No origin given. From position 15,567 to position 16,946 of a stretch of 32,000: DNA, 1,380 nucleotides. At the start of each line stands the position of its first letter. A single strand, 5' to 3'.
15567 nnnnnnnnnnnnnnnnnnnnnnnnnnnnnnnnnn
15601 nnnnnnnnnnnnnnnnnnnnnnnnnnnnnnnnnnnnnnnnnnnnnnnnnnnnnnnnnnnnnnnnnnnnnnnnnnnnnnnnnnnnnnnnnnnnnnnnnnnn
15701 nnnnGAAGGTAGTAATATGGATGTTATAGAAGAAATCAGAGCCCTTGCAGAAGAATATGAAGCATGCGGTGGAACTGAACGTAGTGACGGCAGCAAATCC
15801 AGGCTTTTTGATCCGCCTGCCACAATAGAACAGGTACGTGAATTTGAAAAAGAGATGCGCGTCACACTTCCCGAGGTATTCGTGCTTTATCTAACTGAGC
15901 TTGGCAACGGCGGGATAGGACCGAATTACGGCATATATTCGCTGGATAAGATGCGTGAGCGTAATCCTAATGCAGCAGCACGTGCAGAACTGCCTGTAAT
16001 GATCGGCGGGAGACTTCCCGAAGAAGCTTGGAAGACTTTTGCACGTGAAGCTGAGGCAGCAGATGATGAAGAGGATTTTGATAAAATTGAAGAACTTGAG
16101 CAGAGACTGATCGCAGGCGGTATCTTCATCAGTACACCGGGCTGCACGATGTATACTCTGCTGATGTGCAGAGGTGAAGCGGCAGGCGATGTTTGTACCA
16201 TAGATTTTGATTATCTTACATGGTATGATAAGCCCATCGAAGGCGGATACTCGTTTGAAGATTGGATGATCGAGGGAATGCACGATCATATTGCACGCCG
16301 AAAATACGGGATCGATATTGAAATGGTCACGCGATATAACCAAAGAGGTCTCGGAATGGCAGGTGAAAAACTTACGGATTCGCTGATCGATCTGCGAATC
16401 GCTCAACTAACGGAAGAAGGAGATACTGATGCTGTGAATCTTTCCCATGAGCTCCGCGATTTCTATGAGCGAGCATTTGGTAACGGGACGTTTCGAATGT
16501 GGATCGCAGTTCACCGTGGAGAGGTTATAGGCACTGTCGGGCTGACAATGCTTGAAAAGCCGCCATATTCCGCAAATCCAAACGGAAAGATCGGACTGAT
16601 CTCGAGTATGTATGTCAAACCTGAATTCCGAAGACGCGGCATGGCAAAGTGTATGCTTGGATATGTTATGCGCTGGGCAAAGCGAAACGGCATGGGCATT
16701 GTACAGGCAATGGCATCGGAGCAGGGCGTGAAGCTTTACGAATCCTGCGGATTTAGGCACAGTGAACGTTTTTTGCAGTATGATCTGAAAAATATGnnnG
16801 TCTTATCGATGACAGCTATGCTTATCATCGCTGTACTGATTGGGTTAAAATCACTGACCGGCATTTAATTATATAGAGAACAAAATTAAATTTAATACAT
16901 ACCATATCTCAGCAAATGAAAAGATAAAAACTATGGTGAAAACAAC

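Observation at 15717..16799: SMI1/KNR4 (SUKH) immunity-type domain fused to a GNAT acetyltransferase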

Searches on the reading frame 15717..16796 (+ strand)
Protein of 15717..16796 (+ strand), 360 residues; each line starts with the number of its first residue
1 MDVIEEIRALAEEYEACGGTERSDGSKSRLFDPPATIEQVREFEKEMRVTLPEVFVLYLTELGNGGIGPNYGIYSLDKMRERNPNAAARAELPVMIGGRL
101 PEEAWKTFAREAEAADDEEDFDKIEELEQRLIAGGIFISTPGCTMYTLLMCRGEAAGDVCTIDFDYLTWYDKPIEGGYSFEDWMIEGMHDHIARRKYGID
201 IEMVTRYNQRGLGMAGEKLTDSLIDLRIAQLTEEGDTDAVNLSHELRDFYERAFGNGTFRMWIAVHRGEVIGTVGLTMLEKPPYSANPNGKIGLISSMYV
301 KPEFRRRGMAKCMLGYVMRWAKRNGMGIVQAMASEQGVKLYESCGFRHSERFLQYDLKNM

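Call 3: search_protein_families(library=pfam, proteins=[window:15717-16796:+], max_evalue=1)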
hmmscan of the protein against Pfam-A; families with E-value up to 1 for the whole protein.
window:15717-16796:+ (360 aa): 15 families
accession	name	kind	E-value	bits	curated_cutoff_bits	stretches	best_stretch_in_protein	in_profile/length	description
PF00583.31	Acetyltransf_1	-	1.2e-13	51.8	20.7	1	243-346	18-116/116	Acetyltransferase (GNAT) family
PF13508.13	Acetyltransf_7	-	3.2e-13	50.3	27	1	260-347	4-83/84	Acetyltransferase (GNAT) domain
PF13673.13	Acetyltransf_10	-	1.3e-09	38.5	23.6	1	251-350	23-111/128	Acetyltransferase (GNAT) domain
PF09346.15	SMI1_KNR4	-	2.3e-08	35.1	25.4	1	34-184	1-123/125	SMI1 / KNR4 family (SUKH-1)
PF13527.13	Acetyltransf_9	-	6.9e-06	26.5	25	1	241-348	28-126/127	Acetyltransferase (GNAT) domain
PF14568.11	SUKH_6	-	0.0005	21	27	1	38-87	2-50/119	SMI1-KNR4 cell-wall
PF08445.16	FR47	-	0.0008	19.8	22.1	1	292-349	21-80/86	FR47-like protein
PF14542.12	Acetyltransf_CG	-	0.0045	17.5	30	1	294-329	26-61/80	GCN5-related N-acetyl-transferase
PF13302.13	Acetyltransf_3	-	0.005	18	25.4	1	247-328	38-116/138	Acetyltransferase (GNAT) domain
PF14567.11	SUKH_5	-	0.011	15.9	27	1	34-69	21-56/142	SMI1-KNR4 cell-wall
PF13480.13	Acetyltransf_6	-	0.02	15.5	22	1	220-328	31-131/143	Acetyltransferase (GNAT) domain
PF24553.2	Rv0428c_C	-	0.036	14.2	27.2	1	292-349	160-218/224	Probable histone acetyltransferase Rv0428c C-terminal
PF13880.12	Acetyltransf_13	-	0.076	13.3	22.8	1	295-317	7-29/69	ESCO1/2 acetyl-transferase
PF17013.11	Acetyltransf_15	-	0.15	11.9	35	1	294-318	74-98/210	Putative acetyl-transferase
PF21926.2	FeeM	-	0.25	11.5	27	0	288-347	76-137/158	N-acyl amino acid synthase FeeM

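Call 4: search_protein_families(library=ncbifam, proteins=[window:15717-16796:+], max_evalue=1)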
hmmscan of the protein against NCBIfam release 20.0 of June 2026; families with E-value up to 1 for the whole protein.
window:15717-16796:+ (360 aa): 20 families
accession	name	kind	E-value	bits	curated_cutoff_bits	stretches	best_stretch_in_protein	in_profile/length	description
NF043067.1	AAC_6p_group_E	equivalog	3.5e-06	26.9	140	1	260-351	39-132/140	aminoglycoside 6'-N-acetyltransferase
NF049894.1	CG3035_N_ac_Glu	equivalog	2.5e-05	23.6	280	1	295-353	235-298/300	N-acetylglutamate synthase, CG3035 family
NF033374.6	AAC_6p_Id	exception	5.5e-05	23.2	320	1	291-354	75-141/149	aminoglycoside N-acetyltransferase AAC(6')-Id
NF002369.0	PRK01346.1-6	equivalog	9.2e-05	21.6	463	1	293-337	105-149/434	hypothetical protein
NF000140.3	AAC_6p_Salmo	exception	0.00026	21.3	270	1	291-355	74-141/145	cryptic aminoglycoside N-acetyltransferase AAC(6')-Iy/Iaa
NF033083.0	AAC_3_I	equivalog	0.00098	19.3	200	1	244-357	33-143/145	AAC(3)-I family aminoglycoside N-acetyltransferase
NF000224.3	AAC_6p_Acine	exception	0.0016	18.4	225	1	292-353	75-139/146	AAC(6')-Ighjkrstuvwx family aminoglycoside N-acetyltransferase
NF000497.1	AAC_6p_Iak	exception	0.0019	18.2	325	1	290-355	77-145/153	aminoglycoside N-acetyltransferase AAC(6')-Iak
NF033075.0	AAC_6p_Steno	equivalog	0.0066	16.6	290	1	289-355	72-141/148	aminoglycoside 6'-N-acetyltransferase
NF040501.1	resist_ArsN2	equivalog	0.0067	16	125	1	288-351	44-106/133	arsenic resistance N-acetyltransferase ArsN2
NF002959.0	PRK03624.1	equivalog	0.009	15.7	124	1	289-351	69-134/147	GNAT family acetyltransferase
NF000138.1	AAC_6p_Iz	exception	0.012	15.8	320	1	287-355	74-145/153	aminoglycoside N-acetyltransferase AAC(6')-Iz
NF005840.0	PRK07757.1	equivalog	0.015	15.3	154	1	261-350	44-122/153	N-acetyltransferase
TIGR01575.1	rimI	equivalog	0.024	14.8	86.4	1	294-355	57-121/132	ribosomal protein S18-alanine N-acetyltransferase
NF040503.1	resist_ArsN1a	equivalog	0.036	13.8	170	1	297-348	81-135/159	arsinothricin resistance N-acetyltransferase ArsN1 family A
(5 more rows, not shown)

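Call 6: find_homologous_proteins(query=window:15717-16796:+, max_evalue=0.001)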
Query window:15717-16796:+ (360 aa): 41 proteins with E <= 0.001 among 8000 candidates.
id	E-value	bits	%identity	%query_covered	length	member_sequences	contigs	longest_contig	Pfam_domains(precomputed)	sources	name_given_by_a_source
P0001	1.3e-238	809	98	100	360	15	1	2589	PF13673.14,PF13508.14,PF09346.16,PF13527.14,PF00583.32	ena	-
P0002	2.7e-210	716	86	100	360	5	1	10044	PF13673.14,PF13508.14,PF09346.16,PF00583.32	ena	-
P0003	4.0e-169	580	72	99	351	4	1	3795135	PF13673.14,PF13508.14,PF09346.16,PF00583.32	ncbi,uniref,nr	ncbi:GNAT family N-acetyltransferase [Ruminococcus albus]|uniref:GNAT family N-acetyltransferase n=1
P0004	1.5e-166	572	70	99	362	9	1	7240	PF13673.14,PF13508.14,PF09346.16,PF00583.32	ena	-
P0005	1.5e-165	569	70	99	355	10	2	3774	PF13673.14,PF13508.14,PF09346.16,PF00583.32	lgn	-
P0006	1.3e-160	552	70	99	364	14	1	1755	PF13673.14,PF13508.14,PF09346.16,PF00583.32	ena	-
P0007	4.0e-141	488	66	92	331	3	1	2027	-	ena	-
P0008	3.8e-139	482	59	99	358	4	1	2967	PF13673.14,PF13508.14,PF09346.16,PF00583.32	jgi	-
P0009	1.8e-129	450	57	99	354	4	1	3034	PF13673.14,PF13508.14,PF09346.16,PF08445.17,PF00583.32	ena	-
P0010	2.5e-129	449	56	99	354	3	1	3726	PF13673.14,PF13508.14,PF09346.16,PF00583.32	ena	-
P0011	7.7e-128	444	57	99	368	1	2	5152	PF13673.14,PF13508.14,PF08445.17,PF00583.32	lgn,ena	-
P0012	4.9e-105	369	50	99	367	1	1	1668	PF13673.14,PF13508.14,PF09346.16,PF08445.17,PF14542.13,PF00583.32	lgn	-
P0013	7.4e-93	329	46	99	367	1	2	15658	PF13673.14,PF13508.14,PF09346.16,PF14568.12,PF00583.32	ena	-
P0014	4.2e-69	251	43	86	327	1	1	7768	PF09346.16,PF00583.32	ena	-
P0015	2.8e-47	179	46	55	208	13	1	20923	-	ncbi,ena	-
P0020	1.1e-42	164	43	54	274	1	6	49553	PF09346.16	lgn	-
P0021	1.7e-41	160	47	52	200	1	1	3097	PF09346.16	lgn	-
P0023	3.9e-41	159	41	56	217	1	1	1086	PF09346.16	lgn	-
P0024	6.1e-41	159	45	54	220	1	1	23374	PF09346.16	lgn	-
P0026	1.1e-40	158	43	53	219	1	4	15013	PF09346.16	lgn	-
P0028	7.1e-40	155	45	52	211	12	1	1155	PF09346.16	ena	-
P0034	7.2e-38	148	43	52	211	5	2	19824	PF09346.16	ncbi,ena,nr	ncbi:MAG: SMI1/KNR4 family protein [Ruminococcus sp.]|nr:SMI1/KNR4 family protein [Ruminococcus sp.]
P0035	2.9e-37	147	41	54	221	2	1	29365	-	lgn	-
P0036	9.5e-37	145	42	55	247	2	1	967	PF09346.16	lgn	-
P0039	3.1e-35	140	40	54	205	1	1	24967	PF09346.16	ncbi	-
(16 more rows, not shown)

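Call 9: find_encoding_contigs(protein=P0003, flank=8000, max_places=4)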
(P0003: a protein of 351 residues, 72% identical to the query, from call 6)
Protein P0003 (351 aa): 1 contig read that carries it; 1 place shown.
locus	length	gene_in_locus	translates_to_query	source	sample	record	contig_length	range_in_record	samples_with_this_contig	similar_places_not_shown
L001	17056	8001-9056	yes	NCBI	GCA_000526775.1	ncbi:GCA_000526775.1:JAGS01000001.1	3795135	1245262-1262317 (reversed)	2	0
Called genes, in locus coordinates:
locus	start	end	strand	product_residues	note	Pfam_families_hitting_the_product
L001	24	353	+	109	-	PF02661:Fic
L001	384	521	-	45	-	-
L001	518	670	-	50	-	-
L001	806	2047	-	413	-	-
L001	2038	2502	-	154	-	-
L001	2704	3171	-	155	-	PF14690:Zn_ribbon_ISL3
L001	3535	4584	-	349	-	PF01453:B_lectin (faint), PF01551:Peptidase_M23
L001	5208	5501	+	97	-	PF01797:Y1_Tnp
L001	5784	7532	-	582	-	PF13306:LRR_5, PF13855:LRR_8 (faint), PF13306:LRR_5, PF00404:Dockerin_1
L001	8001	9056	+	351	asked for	PF09346:SMI1_KNR4, PF00583:Acetyltransf_1, PF13673:Acetyltransf_10, PF13508:Acetyltransf_7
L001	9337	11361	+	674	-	PF03382:DUF285, PF13306:LRR_5 (faint), PF03382:DUF285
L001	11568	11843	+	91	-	-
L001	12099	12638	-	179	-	-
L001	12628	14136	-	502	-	PF13005:zf-IS66, PF03050:DDE_Tnp_IS66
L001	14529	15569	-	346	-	PF13102:Phage_int_SAM_5, PF02899:Phage_int_SAM_1 (weak), PF00589:Phage_integrase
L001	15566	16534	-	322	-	PF00589:Phage_integrase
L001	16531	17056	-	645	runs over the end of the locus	PF00589:Phage_integrase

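Call 10: find_encoding_contigs(protein=P0002, flank=8000, max_places=3)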
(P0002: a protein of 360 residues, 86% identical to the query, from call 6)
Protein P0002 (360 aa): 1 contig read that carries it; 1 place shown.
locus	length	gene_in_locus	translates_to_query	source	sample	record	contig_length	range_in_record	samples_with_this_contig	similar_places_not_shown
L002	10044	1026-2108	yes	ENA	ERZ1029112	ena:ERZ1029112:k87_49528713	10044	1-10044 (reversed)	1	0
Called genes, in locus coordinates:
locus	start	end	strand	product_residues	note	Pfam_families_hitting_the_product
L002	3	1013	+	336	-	?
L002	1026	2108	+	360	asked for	PF09346:SMI1_KNR4 (weak), PF00583:Acetyltransf_1, PF13673:Acetyltransf_10, PF13508:Acetyltransf_7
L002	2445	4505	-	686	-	-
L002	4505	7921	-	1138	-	-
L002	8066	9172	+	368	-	PF13280:WYL (faint)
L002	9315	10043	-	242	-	?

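Call 11: find_encoding_contigs(protein=P0013, flank=8000, max_places=3)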
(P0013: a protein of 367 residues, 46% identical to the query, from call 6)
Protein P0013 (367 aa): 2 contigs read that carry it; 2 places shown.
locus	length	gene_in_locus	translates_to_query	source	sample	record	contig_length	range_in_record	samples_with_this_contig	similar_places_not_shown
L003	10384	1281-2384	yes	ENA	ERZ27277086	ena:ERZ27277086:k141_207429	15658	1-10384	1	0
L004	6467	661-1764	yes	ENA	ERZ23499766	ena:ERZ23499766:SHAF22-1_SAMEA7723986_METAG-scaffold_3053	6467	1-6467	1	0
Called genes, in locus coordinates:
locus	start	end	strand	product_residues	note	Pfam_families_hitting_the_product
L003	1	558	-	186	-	?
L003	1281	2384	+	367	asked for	PF09346:SMI1_KNR4 (faint), PF14568:SUKH_6 (faint), PF00583:Acetyltransf_1, PF13673:Acetyltransf_10, PF13508:Acetyltransf_7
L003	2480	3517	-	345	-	PF01728:FtsJ (faint), PF01795:Methyltransf_5, PF01189:Methyltr_RsmB-F (faint)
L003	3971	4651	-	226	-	PF00005:ABC_tran, PF02463:SMC_N (faint)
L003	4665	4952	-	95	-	-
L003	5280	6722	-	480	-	PF12704:MacB_PCD, PF02687:FtsX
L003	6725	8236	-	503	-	PF25954:Beta-barrel_RND_2 (faint), PF25990:Beta-barrel_YknX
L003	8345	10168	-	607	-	PF24161:CCDC39 (faint)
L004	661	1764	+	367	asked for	PF09346:SMI1_KNR4 (faint), PF14568:SUKH_6 (faint), PF00583:Acetyltransf_1, PF13673:Acetyltransf_10, PF13508:Acetyltransf_7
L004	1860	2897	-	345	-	PF01728:FtsJ (faint), PF01795:Methyltransf_5, PF01189:Methyltr_RsmB-F (faint)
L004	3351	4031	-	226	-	PF00005:ABC_tran, PF02463:SMC_N (faint)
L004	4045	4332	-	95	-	-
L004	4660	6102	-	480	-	PF12704:MacB_PCD, PF02687:FtsX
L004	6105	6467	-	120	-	?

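Call 12: search_solved_structures(query=window:15717-16796:+, max_evalue=1, show_alignments=2)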
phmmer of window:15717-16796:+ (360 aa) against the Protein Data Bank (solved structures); distinct sequences matched with E-value up to 1: 31.
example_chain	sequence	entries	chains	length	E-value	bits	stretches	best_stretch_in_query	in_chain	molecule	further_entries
3mgd_A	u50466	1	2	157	2.7e-16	62.6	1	221-357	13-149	Predicted acetyltransferase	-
2q0y_A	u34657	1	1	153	7.7e-09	38.1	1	235-347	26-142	GCN5-related N-acetyltransferase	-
3fb3_A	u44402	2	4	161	5.7e-05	25.4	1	229-357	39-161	N-acetyltransferase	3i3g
1s3z_A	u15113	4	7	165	8.1e-05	24.9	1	288-355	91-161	aminoglycoside 6'-N-acetyltransferase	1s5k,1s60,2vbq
2eui_A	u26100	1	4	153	0.0016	20.6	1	275-357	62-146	Probable acetyltransferase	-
1yx0_A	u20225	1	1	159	0.0089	18.2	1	292-355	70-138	hypothetical protein ysnE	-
8a9o_A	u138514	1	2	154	0.01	18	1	284-353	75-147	DpA polyamine acetyltransferase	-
3t90_A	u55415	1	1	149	0.028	16.5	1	251-348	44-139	Glucose-6-phosphate acetyltransferase 1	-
8a9n_A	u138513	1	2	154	0.036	16.2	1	284-353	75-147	Acetyltransferase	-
4e8o_A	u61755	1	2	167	0.045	15.8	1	289-355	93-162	Aac(6')-Ih protein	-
2ae6_A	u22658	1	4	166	0.062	15.4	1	281-353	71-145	acetyltransferase, GNAT family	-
3ec4_A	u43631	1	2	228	0.087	14.9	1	288-348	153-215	Putative Acetyltransferase from the GNAT family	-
9mgt_A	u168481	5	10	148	0.09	14.9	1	272-347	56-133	Aminoglycoside N-acetyltransferase AAC(3)-XI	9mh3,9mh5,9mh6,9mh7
4evy_A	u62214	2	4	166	0.15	14.1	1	289-356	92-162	Aminoglycoside N(6')-acetyltransferase type 1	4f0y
3pp9_A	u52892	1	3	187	0.17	13.9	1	293-348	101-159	Putative streptothricin acetyltransferase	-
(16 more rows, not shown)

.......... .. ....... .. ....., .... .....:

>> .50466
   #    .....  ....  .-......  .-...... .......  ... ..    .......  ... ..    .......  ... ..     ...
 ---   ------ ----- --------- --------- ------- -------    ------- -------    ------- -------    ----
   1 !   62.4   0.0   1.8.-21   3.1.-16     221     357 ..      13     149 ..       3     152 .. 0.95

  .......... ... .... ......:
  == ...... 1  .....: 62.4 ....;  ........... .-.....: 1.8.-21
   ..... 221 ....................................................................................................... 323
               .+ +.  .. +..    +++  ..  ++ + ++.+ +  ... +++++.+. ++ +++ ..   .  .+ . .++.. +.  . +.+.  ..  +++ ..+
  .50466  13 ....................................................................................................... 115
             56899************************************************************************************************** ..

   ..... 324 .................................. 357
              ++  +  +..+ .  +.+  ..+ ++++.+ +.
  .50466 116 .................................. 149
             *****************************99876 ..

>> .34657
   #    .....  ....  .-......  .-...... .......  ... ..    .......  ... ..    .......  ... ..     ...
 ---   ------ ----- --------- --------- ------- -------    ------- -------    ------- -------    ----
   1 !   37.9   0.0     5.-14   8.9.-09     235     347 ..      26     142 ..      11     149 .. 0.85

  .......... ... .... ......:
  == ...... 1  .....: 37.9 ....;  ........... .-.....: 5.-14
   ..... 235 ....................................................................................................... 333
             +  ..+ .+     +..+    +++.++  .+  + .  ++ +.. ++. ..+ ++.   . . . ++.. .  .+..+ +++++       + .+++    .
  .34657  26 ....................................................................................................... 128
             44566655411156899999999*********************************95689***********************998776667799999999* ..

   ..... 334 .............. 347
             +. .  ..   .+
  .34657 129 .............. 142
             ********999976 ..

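Call 25: find_encoding_contigs(protein=P0015, flank=7000, max_places=3)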
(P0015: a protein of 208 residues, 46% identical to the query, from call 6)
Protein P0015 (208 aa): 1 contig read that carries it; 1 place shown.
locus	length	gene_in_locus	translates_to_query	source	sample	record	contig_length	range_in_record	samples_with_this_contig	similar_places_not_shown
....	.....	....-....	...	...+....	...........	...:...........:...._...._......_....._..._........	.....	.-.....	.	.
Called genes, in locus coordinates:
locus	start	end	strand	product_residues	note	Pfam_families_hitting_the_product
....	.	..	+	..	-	?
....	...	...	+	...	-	-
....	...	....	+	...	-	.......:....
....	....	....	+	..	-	-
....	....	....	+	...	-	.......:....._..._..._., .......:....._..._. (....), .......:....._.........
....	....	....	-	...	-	-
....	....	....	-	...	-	-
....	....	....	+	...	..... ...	-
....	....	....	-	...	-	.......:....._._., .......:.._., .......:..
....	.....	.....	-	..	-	-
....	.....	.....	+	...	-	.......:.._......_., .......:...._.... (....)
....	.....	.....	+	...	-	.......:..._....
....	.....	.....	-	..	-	-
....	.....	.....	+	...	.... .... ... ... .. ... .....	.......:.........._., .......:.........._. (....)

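Call 26: find_encoding_contigs(protein=P0020, flank=7000, max_places=3)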
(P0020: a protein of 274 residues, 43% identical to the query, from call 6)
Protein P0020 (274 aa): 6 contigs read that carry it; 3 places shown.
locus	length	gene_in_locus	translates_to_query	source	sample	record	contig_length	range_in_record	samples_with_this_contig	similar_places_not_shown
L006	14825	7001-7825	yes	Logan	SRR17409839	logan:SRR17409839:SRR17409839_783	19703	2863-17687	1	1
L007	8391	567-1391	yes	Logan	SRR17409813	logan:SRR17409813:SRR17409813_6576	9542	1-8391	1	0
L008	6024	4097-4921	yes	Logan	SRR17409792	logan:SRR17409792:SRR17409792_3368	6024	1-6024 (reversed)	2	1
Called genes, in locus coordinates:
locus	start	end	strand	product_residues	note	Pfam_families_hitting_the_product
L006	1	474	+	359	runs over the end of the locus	-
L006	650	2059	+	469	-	PF01547:SBP_bac_1, PF13416:SBP_bac_8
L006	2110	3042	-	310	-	PF04055:Radical_SAM, PF16199:Radical_SAM_C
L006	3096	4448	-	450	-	PF00285:Citrate_synt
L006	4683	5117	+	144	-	PF13279:4HBT_2, PF03061:4HBT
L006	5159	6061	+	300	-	PF01636:APH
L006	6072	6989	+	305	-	PF01636:APH, PF03881:Fructosamin_kin (faint)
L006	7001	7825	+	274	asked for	PF09346:SMI1_KNR4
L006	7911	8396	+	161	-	-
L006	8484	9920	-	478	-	PF00587:tRNA-synt_2b, PF03129:HGTP_anticodon, PF09180:ProRS-C_1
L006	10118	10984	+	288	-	-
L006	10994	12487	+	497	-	-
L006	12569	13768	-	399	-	PF00871:Acetate_kinase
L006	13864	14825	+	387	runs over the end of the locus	PF01467:CTP_transf_like (weak), PF05636:HIGH_NTase1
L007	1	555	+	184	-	?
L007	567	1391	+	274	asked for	PF09346:SMI1_KNR4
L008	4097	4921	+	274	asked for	PF09346:SMI1_KNR4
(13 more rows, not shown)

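Call 27: find_encoding_contigs(protein=P0039, flank=7000, max_places=3)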
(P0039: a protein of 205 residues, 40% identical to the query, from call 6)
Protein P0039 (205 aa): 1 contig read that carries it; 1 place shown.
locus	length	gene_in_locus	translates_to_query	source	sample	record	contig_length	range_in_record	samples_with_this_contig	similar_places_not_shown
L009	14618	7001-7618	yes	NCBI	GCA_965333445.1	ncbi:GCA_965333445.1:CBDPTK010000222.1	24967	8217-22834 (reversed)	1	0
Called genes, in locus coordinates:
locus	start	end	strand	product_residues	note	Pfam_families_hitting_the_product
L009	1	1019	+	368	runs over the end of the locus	PF09546:Spore_III_AE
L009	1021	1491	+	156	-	-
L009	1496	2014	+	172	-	-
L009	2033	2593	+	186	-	PF12685:SpoIIIAH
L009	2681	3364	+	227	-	PF04239:DUF421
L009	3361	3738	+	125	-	-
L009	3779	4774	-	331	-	PF02557:VanY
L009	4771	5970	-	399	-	PF09587:PGA_cap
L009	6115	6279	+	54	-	-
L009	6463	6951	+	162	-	PF06908:YpsA, PF02481:DNA_processg_A (weak)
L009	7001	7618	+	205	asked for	PF09346:SMI1_KNR4 (weak)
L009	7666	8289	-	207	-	PF04263:TPK_catalytic, PF04265:TPK_B1_binding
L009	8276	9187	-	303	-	PF16745:RsgA_N, PF03193:RsgA_GTPase, PF01926:MMR_HSR1 (weak)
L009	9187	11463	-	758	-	PF00069:Pkinase, PF07714:PK_Tyr_Ser-Thr, PF14531:Kinase-like (faint), PF03109:ABC1 (weak), PF03793:PASTA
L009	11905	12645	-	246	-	PF00481:PP2C, PF13672:PP2C_2, PF07228:SpoIIE (faint)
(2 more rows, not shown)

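Call 28: predict_structure(alignment_id=A1)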
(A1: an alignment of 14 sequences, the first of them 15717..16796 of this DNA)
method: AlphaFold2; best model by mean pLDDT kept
length: 360 residues; sequences in the alignment: 14
mean_pLDDT: 79.6   pTM: 0.79
mean pLDDT of the five models: 79.6, 77.9, 75.7, 75.7, 74.8
residues with pLDDT >= 90: 58; 70-90: 248; 50-70: 41; < 50: 13
segments of 3 or more residues with pLDDT < 50: 67-70, 141-144
pLDDT, mean of each block of 10 residues (from residue 1): 85 86 79 90 89 90 62 73 74 66 78 83 81 72 58 80 59 61 83 86 76 62 91 88 91 84 89 91 79 89 85 88 84 76 83 76
secondary structure, 60 per line:
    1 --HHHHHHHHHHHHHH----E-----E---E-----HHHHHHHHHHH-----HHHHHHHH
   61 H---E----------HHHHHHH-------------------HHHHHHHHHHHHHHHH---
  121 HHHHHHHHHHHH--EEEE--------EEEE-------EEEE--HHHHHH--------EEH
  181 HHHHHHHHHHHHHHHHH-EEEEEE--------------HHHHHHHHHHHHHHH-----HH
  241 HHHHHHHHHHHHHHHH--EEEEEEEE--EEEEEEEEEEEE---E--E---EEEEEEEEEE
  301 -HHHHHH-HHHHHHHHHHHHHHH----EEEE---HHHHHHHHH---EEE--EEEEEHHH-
elements in order: H3-16 H37-47 H53-61 H76-82 H102-117 H121-132 E135-138 E147-150 E158-161 H164-169 H180-197 E199-204 H219-233 H239-256 E259-266 E269-280 E291-300 H302-307 H309-323 E328-331 H335-343 E347-349 E352-356
